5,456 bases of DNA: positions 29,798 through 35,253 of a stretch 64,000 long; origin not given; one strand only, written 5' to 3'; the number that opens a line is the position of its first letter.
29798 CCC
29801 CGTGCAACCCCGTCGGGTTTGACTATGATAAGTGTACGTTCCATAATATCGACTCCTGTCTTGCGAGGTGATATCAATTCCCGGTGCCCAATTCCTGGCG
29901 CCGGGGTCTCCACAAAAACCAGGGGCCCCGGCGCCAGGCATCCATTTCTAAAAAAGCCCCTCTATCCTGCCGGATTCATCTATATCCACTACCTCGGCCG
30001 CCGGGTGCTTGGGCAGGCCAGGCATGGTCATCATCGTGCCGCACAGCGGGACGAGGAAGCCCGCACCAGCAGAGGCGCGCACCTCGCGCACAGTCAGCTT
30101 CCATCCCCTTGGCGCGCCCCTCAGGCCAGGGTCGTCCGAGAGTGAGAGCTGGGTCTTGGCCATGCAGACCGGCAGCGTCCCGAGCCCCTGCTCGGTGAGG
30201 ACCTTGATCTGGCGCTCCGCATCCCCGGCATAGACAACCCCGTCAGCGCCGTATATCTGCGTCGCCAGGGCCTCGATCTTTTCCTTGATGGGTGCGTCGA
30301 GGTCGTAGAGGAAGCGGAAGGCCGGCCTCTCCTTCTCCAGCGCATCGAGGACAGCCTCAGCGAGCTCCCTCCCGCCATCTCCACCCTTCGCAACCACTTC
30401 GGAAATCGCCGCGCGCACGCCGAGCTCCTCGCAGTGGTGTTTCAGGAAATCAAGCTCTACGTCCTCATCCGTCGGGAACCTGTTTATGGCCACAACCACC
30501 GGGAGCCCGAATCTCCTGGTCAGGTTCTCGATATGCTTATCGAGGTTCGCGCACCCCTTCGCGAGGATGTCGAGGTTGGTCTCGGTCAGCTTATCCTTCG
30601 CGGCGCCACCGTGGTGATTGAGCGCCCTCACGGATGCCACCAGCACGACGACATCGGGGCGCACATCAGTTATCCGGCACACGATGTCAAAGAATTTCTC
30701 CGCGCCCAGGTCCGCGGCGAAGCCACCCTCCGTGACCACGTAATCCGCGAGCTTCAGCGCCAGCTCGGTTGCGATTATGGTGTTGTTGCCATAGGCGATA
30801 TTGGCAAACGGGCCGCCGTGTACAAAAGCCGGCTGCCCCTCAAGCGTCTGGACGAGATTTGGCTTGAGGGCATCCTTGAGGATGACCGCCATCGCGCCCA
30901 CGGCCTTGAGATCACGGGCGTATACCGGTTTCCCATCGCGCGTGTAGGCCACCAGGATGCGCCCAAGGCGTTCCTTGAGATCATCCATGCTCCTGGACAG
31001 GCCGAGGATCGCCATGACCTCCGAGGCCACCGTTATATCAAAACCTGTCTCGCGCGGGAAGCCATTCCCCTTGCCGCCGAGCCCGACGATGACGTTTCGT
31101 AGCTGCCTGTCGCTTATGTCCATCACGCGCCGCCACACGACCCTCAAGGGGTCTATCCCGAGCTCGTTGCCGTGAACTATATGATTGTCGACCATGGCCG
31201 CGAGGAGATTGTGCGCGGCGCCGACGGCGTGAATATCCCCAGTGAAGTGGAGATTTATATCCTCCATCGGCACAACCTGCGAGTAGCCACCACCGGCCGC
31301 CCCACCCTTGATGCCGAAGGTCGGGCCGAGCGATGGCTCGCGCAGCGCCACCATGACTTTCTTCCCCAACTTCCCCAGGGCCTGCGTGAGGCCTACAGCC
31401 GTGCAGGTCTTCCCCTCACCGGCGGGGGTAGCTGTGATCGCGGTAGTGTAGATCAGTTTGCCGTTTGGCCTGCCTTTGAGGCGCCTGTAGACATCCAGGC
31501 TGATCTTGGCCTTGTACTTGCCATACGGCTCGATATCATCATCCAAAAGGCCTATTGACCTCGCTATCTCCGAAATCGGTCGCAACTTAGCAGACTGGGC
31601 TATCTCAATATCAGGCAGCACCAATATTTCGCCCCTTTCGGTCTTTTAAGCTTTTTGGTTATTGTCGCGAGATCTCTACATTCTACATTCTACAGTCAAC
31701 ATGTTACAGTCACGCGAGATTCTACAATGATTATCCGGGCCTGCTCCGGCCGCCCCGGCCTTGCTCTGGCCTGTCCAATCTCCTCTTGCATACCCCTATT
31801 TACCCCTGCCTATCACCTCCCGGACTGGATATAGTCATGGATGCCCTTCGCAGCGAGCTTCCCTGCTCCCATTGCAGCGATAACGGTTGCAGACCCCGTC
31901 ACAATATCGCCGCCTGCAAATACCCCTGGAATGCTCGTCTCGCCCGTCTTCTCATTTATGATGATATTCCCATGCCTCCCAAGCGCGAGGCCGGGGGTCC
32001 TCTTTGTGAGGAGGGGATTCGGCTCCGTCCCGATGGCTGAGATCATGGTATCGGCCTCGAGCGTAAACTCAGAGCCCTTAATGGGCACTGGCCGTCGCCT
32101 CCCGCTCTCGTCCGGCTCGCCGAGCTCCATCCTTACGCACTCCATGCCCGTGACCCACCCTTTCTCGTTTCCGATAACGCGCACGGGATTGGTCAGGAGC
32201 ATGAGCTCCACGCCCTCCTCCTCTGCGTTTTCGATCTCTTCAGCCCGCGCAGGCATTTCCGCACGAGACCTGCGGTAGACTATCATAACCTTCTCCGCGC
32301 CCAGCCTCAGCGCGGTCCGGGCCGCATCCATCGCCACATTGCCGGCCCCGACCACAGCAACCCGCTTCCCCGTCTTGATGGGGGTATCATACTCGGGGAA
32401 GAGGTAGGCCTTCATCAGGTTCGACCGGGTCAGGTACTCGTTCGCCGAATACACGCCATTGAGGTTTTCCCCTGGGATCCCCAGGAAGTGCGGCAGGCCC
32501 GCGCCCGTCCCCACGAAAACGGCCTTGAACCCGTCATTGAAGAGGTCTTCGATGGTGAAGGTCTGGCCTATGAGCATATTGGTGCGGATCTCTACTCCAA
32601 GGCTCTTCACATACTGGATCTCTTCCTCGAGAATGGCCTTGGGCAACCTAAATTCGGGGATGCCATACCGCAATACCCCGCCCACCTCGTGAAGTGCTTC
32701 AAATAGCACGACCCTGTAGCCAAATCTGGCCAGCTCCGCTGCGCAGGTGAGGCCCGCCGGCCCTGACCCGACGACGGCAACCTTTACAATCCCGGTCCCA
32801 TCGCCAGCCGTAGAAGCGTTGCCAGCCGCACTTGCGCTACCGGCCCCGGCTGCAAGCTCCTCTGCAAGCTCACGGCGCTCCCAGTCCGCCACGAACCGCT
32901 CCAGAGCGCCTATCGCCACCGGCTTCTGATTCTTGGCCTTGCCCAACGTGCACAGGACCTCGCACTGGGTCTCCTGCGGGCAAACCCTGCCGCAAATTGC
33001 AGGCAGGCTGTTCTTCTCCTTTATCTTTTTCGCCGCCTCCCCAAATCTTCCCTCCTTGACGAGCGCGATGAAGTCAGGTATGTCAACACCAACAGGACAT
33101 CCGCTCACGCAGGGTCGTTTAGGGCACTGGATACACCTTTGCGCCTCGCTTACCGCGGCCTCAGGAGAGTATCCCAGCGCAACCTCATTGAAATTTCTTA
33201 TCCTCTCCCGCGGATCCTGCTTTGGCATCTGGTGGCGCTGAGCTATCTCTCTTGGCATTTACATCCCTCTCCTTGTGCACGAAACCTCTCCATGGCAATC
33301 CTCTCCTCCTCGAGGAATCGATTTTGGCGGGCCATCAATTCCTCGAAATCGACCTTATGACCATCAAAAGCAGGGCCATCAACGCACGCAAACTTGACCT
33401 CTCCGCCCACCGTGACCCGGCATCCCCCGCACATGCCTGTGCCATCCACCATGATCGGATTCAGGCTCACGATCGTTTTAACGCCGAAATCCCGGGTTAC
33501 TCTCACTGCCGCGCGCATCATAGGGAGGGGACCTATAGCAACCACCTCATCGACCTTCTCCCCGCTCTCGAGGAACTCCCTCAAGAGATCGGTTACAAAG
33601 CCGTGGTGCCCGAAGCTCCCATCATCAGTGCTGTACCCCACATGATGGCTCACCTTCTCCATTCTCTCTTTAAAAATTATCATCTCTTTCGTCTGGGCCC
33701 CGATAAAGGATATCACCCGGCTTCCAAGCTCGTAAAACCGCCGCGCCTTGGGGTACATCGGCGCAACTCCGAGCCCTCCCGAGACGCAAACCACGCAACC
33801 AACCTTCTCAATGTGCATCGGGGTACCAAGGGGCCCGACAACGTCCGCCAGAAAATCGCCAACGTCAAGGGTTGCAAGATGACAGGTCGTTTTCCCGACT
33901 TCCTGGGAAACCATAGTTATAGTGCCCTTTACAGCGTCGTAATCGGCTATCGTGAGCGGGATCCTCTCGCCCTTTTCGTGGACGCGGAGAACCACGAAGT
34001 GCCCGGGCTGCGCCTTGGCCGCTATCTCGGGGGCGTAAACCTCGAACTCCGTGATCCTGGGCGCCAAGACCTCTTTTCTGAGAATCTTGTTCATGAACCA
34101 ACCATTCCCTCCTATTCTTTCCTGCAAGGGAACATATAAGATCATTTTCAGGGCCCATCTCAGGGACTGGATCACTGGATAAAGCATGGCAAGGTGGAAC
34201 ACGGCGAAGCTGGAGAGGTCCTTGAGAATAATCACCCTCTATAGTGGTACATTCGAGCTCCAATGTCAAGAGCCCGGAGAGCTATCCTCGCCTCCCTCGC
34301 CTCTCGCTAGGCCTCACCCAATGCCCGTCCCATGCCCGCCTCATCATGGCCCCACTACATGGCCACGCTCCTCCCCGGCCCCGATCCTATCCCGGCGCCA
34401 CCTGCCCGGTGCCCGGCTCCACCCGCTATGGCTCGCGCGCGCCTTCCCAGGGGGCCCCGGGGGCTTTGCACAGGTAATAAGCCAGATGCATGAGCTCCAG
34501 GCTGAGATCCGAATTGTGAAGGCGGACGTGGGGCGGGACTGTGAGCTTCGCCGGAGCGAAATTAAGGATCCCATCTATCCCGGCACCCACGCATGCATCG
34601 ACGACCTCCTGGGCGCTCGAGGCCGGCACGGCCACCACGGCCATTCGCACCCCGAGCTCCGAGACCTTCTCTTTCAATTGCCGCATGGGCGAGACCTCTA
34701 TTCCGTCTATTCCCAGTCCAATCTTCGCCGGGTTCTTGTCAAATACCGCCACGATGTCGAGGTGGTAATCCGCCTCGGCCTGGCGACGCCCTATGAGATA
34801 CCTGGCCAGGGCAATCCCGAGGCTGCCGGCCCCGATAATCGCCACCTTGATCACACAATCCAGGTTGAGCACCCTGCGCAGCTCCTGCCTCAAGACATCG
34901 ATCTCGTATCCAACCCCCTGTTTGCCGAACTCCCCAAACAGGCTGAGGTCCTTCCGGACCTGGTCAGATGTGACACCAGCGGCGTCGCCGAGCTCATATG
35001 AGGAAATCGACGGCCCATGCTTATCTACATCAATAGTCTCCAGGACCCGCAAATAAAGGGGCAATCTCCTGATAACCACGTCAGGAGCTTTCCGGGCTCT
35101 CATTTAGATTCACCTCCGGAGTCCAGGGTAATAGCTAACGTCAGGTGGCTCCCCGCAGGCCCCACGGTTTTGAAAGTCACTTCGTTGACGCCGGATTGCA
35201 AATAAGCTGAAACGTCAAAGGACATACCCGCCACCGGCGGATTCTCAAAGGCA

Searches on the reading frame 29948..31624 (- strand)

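Call 42: search_protein_families(library=pfam, proteins=[window:29948-31624:-], max_evalue=0.00001)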
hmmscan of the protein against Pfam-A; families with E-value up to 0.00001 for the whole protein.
window:29948-31624:- (558 aa): 1 family
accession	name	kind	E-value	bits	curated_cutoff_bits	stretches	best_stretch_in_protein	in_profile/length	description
PF01268.25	FTHFS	-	5.6e-265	880.3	27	1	5-558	3-556/556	Formate--tetrahydrofolate ligase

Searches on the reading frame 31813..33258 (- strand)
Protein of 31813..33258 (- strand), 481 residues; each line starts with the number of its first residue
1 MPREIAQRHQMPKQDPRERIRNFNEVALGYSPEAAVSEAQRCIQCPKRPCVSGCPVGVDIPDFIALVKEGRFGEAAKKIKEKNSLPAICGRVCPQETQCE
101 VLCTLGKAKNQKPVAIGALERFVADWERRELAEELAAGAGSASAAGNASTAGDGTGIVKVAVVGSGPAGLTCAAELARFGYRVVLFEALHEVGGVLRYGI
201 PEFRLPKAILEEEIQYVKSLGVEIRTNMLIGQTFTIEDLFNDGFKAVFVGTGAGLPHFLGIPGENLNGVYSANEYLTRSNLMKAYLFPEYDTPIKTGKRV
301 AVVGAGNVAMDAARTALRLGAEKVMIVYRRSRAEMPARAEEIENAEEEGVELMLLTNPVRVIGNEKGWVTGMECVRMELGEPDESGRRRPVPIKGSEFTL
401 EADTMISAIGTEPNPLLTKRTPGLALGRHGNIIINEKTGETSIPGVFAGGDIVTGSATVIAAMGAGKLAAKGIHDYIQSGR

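Call 42: search_protein_families(library=pfam, proteins=[window:31813-33258:-], max_evalue=0.00001)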
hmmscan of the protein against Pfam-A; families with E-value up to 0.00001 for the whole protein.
window:31813-33258:- (481 aa): 9 families
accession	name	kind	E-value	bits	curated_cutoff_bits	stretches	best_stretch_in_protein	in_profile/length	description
PF14691.11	Fer4_20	-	1.7e-43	147.4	25.8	1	19-129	1-110/113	Dihydroprymidine dehydrogenase domain II, 4Fe-4S cluster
PF07992.20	Pyr_redox_2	-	1.4e-41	143.3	26.1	1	159-466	2-291/291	Pyridine nucleotide-disulphide oxidoreductase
PF00070.33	Pyr_redox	-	9.8e-13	48.9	22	1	299-372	1-77/82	Pyridine nucleotide-disulphide oxidoreductase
PF13738.12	Pyr_redox_3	-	4.2e-12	46.4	30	1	295-450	162-305/305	Pyridine nucleotide-disulphide oxidoreductase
PF13450.12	NAD_binding_8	-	1.2e-09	38.7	21.9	1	162-196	1-35/68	NAD(P)-binding Rossmann-like domain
PF12831.13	FAD_oxidored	-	4.2e-07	30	27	0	160-196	2-38/416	FAD dependent oxidoreductase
PF01266.30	DAO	-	3e-06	27.4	27.9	0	159-193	1-35/353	FAD dependent oxidoreductase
PF01494.25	FAD_binding_3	-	3.5e-06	26.9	22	0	158-189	2-33/349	FAD binding domain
PF00890.30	FAD_binding_2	-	7.8e-06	25.8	20.4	1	160-195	2-37/414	FAD binding domain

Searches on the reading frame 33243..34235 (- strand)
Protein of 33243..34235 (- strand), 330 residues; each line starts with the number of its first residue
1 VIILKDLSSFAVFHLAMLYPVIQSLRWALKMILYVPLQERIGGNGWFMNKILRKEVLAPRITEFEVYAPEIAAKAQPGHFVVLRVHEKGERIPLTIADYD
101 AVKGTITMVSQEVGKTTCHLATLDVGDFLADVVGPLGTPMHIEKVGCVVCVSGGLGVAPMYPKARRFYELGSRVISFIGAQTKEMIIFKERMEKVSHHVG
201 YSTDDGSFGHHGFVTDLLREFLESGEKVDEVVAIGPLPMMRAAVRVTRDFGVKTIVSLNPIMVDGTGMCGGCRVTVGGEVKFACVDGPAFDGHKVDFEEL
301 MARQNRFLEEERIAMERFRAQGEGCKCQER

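Call 42: search_protein_families(library=pfam, proteins=[window:33243-34235:-], max_evalue=0.00001)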
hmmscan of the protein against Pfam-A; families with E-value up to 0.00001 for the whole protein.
window:33243-34235:- (330 aa): 1 family
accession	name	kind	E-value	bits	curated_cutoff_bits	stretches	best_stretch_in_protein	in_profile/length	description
PF10418.14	DHODB_Fe-S_bind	-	1.5e-12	47.5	23.9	1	259-296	1-41/41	Iron-sulfur cluster binding domain of dihydroorotate dehydrogenase B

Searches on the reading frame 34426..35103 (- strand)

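Call 78: search_protein_families(library=pfam, proteins=[window:34426-35103:-], max_evalue=0.0001)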
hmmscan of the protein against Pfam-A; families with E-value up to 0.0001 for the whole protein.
window:34426-35103:- (225 aa): 3 families
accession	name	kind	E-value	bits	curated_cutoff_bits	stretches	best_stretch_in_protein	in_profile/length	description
PF02629.25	CoA_binding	-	1.2e-18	68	22.3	1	86-184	5-96/97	CoA binding domain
PF06971.19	Put_DNA-bind_N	-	1e-14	54.7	27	1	7-54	3-49/49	Putative DNA-binding protein N-terminus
PF01408.29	GFO_IDH_MocA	-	1.4e-05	26.2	24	1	85-177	1-88/120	Oxidoreductase family, NAD-binding Rossmann fold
